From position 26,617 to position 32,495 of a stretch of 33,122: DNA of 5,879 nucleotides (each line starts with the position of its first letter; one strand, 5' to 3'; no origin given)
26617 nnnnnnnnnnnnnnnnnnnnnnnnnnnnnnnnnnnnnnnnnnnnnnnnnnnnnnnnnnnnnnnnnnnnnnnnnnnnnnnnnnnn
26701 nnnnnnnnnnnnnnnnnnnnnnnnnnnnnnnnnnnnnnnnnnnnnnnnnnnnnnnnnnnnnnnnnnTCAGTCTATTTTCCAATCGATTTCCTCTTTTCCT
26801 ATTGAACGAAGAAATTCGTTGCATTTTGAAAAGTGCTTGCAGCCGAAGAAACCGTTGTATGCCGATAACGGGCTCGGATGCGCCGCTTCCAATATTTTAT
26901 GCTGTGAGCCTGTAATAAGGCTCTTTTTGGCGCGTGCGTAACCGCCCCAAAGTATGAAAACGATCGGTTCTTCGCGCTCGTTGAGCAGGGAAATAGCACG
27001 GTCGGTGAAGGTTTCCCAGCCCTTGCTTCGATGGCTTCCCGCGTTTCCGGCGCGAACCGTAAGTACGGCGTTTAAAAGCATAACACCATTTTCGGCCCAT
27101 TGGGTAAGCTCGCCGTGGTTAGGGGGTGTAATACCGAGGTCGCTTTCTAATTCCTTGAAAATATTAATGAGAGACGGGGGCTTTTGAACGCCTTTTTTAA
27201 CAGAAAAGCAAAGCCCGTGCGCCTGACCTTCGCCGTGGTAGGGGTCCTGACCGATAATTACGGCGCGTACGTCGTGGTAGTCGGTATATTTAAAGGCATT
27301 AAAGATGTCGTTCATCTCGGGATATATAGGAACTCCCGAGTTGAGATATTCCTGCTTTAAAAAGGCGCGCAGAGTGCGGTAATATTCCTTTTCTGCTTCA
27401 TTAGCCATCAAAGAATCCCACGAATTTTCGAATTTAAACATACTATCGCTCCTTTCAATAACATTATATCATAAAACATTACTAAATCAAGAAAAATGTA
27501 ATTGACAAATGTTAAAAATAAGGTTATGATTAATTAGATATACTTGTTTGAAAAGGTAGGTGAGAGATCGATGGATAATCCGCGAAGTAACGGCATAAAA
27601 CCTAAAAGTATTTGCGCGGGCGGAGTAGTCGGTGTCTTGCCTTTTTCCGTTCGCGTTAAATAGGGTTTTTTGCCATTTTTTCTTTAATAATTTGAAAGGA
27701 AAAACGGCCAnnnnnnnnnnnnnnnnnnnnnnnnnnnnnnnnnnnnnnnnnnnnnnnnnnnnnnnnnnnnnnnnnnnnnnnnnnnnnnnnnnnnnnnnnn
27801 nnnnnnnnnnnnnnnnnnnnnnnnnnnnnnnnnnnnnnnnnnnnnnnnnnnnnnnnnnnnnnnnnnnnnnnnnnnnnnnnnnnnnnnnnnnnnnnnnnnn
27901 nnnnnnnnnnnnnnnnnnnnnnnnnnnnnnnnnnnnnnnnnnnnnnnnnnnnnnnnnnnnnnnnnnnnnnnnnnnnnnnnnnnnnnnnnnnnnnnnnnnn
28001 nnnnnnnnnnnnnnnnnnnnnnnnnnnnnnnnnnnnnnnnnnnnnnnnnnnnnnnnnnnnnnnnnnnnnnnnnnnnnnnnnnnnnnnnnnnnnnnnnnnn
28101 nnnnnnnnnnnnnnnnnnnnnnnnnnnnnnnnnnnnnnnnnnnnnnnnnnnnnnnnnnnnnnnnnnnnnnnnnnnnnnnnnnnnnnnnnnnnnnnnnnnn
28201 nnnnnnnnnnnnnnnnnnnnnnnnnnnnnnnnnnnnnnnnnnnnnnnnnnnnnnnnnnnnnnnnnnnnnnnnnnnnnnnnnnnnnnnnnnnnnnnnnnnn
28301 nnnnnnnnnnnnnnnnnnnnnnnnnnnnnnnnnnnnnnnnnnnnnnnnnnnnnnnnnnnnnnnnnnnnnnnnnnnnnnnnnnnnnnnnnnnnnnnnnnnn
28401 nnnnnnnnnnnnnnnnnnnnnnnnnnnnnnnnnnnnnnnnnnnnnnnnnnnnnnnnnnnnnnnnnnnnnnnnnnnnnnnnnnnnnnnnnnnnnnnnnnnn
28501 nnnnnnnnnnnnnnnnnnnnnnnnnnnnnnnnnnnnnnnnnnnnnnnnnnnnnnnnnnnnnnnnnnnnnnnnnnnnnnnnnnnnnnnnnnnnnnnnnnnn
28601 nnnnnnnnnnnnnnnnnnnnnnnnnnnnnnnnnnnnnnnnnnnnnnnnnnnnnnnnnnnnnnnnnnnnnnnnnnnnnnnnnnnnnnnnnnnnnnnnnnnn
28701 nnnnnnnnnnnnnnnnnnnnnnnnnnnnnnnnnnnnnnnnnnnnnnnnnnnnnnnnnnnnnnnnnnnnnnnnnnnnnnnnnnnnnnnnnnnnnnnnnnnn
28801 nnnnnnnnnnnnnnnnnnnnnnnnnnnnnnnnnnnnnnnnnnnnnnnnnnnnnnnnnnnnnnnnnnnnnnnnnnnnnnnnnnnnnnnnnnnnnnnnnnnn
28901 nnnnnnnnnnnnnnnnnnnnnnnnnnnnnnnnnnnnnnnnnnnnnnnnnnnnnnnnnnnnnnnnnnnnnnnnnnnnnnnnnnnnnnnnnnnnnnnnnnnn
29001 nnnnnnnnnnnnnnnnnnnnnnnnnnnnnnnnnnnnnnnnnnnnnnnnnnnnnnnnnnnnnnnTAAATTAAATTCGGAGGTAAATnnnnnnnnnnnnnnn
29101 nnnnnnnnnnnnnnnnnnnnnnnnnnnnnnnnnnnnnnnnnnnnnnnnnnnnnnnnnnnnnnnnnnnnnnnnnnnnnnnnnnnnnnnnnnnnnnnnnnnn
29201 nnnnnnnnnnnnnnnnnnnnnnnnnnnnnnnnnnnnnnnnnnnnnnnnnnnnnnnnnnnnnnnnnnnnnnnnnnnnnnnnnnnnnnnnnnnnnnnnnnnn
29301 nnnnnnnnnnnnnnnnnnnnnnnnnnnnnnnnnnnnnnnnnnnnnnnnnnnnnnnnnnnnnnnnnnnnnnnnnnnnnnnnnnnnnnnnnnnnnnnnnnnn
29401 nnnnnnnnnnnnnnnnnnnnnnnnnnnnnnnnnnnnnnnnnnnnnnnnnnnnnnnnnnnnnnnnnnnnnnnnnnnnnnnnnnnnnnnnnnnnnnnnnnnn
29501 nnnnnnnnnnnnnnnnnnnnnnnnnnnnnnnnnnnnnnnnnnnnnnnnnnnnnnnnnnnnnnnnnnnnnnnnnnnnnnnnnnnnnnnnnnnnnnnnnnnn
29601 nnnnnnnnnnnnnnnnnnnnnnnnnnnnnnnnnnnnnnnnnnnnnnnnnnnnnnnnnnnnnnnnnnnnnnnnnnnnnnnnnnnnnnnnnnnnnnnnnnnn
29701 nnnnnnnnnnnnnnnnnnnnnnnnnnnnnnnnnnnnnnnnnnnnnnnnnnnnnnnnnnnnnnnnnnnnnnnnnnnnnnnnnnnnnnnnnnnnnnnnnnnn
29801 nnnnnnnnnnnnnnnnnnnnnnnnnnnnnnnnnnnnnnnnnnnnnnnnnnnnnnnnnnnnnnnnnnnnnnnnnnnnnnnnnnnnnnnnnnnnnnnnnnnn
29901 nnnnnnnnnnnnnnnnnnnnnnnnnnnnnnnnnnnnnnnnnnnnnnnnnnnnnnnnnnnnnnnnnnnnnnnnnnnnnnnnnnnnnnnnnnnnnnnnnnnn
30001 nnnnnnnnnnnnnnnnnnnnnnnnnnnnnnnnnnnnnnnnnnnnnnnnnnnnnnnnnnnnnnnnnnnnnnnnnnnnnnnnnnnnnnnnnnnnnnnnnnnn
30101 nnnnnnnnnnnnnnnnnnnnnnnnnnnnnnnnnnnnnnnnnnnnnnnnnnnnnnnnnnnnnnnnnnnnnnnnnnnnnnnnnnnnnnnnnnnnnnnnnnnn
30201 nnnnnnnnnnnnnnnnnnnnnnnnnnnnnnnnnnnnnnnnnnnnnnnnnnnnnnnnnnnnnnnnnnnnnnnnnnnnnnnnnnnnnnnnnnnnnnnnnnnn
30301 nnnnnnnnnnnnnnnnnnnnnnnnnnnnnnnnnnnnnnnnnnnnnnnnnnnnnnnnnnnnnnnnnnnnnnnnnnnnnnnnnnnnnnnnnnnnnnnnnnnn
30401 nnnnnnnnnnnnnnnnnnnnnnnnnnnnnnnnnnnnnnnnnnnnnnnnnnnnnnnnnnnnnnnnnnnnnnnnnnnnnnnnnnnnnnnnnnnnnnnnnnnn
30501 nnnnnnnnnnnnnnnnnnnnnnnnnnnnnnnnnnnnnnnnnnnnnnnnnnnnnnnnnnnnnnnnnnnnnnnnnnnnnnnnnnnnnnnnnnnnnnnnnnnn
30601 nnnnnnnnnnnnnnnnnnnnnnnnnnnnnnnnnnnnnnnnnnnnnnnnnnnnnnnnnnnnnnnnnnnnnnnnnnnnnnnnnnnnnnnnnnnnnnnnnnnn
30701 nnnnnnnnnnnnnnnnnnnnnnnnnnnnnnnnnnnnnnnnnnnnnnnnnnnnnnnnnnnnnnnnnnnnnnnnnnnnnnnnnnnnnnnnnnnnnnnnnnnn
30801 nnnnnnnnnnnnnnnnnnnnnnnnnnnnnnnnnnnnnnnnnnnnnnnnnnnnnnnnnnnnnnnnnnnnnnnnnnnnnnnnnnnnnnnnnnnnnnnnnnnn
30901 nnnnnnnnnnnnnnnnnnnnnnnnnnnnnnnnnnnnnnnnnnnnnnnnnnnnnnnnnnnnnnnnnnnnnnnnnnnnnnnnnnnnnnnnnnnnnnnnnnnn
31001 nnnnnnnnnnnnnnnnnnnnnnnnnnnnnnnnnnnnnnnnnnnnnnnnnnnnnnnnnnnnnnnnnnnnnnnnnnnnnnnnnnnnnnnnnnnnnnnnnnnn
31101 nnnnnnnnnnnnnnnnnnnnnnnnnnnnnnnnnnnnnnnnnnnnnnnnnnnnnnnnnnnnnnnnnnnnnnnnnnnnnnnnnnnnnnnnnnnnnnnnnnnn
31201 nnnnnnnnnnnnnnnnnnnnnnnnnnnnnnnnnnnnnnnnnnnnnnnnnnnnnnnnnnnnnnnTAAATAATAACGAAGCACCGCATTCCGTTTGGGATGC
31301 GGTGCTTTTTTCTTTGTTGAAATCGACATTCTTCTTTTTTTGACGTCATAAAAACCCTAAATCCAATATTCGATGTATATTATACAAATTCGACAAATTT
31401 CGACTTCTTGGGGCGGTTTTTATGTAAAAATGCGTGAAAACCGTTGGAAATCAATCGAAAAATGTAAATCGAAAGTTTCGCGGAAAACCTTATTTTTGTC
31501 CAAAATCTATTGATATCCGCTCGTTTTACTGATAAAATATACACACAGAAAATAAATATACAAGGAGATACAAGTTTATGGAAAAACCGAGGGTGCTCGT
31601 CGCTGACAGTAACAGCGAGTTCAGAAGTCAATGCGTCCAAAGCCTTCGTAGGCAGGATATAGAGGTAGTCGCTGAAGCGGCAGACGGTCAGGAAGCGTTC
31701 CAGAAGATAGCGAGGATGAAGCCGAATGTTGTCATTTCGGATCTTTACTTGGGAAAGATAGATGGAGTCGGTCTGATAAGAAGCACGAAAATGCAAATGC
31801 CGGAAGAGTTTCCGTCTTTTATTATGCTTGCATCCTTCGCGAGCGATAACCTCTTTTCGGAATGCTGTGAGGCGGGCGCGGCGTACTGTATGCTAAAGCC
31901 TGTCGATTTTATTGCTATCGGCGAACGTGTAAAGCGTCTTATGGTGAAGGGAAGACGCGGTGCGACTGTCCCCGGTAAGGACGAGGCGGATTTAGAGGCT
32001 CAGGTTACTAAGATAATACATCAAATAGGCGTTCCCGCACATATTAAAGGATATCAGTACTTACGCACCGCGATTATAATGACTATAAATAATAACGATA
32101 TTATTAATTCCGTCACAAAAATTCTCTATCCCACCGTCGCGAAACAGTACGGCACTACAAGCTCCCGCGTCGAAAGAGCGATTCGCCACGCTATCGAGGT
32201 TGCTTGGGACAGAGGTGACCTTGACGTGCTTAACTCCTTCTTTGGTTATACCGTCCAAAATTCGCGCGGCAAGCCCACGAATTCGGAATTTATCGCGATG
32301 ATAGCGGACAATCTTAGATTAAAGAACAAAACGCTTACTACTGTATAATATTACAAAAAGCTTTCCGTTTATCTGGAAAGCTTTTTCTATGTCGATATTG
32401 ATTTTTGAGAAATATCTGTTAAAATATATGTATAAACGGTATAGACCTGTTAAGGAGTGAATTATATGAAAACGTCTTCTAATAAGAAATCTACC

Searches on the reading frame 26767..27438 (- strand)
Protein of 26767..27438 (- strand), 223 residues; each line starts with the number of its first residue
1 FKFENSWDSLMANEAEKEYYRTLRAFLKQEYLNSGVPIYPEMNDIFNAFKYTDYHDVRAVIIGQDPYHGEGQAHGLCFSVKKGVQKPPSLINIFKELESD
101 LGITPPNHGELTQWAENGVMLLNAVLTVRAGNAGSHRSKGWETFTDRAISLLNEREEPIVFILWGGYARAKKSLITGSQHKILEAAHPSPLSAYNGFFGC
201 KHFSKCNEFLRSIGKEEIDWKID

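Call 54: search_protein_families(library=pfam, proteins=[window:26767-27438:-], max_evalue=0.001)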
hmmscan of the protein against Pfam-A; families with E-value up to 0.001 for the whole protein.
window:26767-27438:- (223 aa): 1 family
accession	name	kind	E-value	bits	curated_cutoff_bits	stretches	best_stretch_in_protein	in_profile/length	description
PF03167.25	UDG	-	2.6e-16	60.4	24.3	1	49-211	1-141/141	Uracil DNA glycosylase superfamily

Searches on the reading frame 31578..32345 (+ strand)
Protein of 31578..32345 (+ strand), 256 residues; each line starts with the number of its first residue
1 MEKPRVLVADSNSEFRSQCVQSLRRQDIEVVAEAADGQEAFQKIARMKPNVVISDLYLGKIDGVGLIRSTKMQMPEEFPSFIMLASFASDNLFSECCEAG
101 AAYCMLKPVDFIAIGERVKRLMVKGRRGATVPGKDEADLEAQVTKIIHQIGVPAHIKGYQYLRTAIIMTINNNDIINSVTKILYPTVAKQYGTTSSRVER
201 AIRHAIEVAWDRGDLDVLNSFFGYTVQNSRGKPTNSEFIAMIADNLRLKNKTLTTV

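Call 54: search_protein_families(library=pfam, proteins=[window:31578-32345:+], max_evalue=0.001)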
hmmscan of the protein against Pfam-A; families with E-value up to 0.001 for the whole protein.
window:31578-32345:+ (256 aa): 2 families
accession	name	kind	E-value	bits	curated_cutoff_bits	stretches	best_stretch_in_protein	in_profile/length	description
PF08769.17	Spo0A_C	-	4.7e-46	155.5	25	1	143-246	1-104/104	Sporulation initiation factor Spo0A C terminal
PF00072.30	Response_reg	-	3.6e-16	59.8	30.2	1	6-118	1-110/111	Response regulator receiver domain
